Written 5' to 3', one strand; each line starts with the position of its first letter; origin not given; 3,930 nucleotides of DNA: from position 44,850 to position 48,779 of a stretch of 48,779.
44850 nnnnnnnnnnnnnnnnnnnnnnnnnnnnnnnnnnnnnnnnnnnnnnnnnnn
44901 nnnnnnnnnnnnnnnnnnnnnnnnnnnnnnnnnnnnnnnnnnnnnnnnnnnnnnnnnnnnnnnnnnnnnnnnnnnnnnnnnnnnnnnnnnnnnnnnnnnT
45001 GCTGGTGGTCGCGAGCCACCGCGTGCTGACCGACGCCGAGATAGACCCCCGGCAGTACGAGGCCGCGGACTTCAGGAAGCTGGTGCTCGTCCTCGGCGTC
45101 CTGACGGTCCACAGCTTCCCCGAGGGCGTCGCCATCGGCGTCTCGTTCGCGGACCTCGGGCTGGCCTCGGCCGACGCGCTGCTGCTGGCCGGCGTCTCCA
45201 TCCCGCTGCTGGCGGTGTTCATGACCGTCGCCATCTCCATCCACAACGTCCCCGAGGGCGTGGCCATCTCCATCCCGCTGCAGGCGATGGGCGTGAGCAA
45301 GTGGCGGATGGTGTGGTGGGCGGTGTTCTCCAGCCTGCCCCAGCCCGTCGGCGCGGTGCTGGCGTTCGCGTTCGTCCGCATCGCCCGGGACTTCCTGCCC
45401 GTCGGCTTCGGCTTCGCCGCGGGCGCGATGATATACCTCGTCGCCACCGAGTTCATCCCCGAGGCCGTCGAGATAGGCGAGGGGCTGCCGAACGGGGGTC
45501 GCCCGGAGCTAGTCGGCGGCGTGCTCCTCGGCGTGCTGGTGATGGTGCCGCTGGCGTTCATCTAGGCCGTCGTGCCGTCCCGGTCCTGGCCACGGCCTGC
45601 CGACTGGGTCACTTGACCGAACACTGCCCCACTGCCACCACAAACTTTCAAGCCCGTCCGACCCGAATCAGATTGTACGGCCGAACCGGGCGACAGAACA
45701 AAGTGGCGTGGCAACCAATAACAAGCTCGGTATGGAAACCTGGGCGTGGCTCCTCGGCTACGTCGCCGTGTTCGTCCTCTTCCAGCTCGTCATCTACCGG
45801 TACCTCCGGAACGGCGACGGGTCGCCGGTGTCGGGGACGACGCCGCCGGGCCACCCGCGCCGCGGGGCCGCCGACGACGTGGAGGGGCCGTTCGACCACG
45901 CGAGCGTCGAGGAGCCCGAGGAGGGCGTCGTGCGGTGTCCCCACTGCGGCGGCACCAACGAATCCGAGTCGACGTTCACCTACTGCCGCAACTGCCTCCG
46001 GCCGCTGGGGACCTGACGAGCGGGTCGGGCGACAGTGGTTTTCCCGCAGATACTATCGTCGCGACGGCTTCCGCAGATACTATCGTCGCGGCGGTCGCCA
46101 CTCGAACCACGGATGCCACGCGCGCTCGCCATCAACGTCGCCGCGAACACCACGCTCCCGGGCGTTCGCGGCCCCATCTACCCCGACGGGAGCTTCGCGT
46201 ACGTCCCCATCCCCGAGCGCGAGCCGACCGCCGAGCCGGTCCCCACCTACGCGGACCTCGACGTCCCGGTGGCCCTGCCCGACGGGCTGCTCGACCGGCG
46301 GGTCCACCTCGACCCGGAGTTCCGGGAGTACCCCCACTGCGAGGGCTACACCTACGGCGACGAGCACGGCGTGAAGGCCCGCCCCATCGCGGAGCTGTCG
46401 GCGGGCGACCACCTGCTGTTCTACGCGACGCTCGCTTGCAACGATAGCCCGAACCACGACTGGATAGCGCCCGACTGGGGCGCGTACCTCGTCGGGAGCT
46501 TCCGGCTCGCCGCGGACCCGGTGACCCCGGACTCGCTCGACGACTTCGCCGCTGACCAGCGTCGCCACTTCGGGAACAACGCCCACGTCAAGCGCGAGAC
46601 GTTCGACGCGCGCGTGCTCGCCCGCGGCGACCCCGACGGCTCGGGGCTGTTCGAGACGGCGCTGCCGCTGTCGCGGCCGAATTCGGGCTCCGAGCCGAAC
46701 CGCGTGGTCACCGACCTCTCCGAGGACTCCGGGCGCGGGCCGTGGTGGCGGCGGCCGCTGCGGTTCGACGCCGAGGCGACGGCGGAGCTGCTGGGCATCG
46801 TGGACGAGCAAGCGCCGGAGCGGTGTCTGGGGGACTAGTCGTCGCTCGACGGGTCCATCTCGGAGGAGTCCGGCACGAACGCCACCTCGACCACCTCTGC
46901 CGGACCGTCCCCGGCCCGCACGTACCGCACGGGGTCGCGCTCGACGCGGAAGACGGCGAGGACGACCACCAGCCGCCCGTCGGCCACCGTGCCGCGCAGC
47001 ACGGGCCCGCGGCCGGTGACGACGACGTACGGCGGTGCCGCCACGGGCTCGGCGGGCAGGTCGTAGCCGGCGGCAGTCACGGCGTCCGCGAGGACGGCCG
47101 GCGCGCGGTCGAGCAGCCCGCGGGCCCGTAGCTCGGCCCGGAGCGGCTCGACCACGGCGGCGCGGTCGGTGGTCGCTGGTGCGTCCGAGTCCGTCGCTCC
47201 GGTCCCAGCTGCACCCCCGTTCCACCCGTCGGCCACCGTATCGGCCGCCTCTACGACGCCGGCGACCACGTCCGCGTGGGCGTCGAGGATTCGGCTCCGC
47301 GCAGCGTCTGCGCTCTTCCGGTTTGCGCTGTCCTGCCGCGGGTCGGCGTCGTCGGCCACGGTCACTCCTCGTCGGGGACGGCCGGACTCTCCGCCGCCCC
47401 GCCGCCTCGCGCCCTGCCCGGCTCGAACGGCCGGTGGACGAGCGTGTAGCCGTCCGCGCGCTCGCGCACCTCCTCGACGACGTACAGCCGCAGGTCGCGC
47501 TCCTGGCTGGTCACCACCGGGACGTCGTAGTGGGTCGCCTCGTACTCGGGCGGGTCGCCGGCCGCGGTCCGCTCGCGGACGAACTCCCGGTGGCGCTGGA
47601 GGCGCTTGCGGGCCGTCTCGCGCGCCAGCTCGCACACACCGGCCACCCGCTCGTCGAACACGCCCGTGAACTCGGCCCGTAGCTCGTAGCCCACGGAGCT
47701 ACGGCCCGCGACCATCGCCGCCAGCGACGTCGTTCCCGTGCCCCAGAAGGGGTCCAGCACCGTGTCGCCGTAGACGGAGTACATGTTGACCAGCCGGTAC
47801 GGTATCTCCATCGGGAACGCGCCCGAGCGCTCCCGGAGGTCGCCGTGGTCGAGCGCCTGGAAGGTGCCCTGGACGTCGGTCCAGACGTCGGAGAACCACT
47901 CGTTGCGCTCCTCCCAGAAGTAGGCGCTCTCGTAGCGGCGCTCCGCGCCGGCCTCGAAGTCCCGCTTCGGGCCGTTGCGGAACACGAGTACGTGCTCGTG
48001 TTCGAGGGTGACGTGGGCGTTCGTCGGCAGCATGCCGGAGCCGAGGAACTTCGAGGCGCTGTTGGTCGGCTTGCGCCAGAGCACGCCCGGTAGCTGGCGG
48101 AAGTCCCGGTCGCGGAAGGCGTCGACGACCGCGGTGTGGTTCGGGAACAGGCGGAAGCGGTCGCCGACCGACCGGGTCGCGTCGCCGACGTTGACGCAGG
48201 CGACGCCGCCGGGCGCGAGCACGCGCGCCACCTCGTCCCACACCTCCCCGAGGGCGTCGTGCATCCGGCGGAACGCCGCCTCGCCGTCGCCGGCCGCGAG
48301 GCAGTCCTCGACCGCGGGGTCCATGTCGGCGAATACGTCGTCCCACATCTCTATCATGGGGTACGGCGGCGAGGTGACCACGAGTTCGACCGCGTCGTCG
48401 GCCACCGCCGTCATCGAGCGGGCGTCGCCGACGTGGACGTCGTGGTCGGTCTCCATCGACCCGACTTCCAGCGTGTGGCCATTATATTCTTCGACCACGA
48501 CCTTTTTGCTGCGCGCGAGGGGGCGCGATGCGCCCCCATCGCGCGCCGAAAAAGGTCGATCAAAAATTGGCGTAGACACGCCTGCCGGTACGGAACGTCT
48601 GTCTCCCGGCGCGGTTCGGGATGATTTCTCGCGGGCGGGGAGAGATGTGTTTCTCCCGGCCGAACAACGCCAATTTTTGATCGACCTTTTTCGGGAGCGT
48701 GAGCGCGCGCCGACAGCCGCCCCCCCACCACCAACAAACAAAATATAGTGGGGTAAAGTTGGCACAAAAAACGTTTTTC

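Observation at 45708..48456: Orphan DNA methyltransferase neighbourhood: MTase, a GTGA-coupled acidic protein, a convergent Nmad3-like protein and a TM zinc-ribbon protein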

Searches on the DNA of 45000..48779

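Call 40: search_rna_families(source=window, start=45000, end=48779, threshold=evalue, max_evalue=1)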
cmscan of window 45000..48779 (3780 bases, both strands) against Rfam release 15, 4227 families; matches with E-value up to 1: 0.
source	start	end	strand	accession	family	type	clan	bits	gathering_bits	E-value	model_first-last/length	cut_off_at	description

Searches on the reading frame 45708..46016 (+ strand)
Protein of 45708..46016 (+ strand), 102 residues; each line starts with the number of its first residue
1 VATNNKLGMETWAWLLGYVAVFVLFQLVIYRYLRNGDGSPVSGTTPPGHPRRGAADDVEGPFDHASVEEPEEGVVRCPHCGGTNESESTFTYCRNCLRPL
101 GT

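Call 4: search_protein_families(library=pfam, proteins=[window:45708-46016:+], max_evalue=1)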
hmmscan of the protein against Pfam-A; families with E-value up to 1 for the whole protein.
window:45708-46016:+ (102 aa): 9 families
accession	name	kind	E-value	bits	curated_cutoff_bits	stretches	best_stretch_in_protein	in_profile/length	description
PF24463.1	DUF7577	-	4.6e-13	49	28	1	73-100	1-26/27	Domain of unknown function (DUF7577)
PF22289.1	DmmA-like_C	-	0.017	15.5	27.4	1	75-100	2-28/44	Dimethylamine monooxygenase subunit DmmA-like, C-terminal domain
PF23451.1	Zn_ribbon_PaaD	-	0.035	14.2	27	1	67-94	7-37/53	PaaD zinc beta ribbon domain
PF24460.1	DUF7575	-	0.056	13.3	28.5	1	73-90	2-19/28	Domain of unknown function (DUF7575)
PF14089.11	KbaA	-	0.094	13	27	1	10-36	69-95/179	KinB-signalling pathway activation in sporulation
PF11862.13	DUF3382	-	0.14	12.9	28.9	1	5-41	30-67/97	Domain of unknown function (DUF3382)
PF02591.20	Zn_ribbon_9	-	0.34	11.5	29.1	1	73-81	22-30/33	C4-type zinc ribbon domain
PF19474.4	DUF6011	-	0.47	10.5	26.6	0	91-100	9-18/37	Family of unknown function (DUF6011)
PF13240.11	Zn_Ribbon_1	-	0.48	10.7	25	0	72-81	11-20/23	zinc-ribbon domain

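Call 5: search_protein_families(library=ncbifam, proteins=[window:45708-46016:+], max_evalue=1)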
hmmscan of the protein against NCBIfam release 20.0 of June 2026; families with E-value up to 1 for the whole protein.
window:45708-46016:+ (102 aa): 8 families
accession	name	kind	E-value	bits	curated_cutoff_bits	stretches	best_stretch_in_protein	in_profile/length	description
NF005974.0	PRK08061.1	equivalog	0.0077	16.3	77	1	75-100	22-47/61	type Z 30S ribosomal protein S14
NF041869.1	paae_haloarch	equivalog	0.026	14.7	100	1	69-85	11-28/56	1,2-phenylacetyl-CoA epoxidase subunit PaaE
NF041259.1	mono_DmmA_fam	domain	0.06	13.7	60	1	71-100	48-80/101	dimethylamine monooxygenase subunit DmmA family protein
NF041023.1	PP0621_fam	subfamily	0.076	13.3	45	1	20-81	8-49/71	PP0621 family protein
NF005370.0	PRK06911.1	equivalog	0.21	11.6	187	1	70-98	56-84/100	30S ribosomal protein S14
TIGR02098.1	MJ0042_CXXC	domain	0.21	11.3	20.9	1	71-82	22-33/38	MJ0042-type zinc finger domain-containing protein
NF040849.1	tRNAmod_TiaS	equivalog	0.21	10.1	600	1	73-96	352-375/422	tRNA(Ile2) 2-agmatinylcytidine synthetase TiaS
TIGR02642.1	phage_xxxx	hypoth_equivalog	0.39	10.3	101.4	1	75-96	182-203/267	TIGR02642 family protein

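Call 6: search_protein_families(library=padloc, proteins=[window:45708-46016:+], max_evalue=1)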
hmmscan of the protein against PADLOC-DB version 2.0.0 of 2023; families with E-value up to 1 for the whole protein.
window:45708-46016:+ (102 aa): 0 families

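Call 62: search_protein_families(library=phrogs, proteins=[window:45708-46016:+], max_evalue=0.01)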
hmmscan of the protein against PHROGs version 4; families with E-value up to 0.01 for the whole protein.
window:45708-46016:+ (102 aa): 1 family
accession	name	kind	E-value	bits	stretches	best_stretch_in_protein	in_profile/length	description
phrog_10714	-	unknown function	0.0091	17.2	0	74-100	73-99/109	-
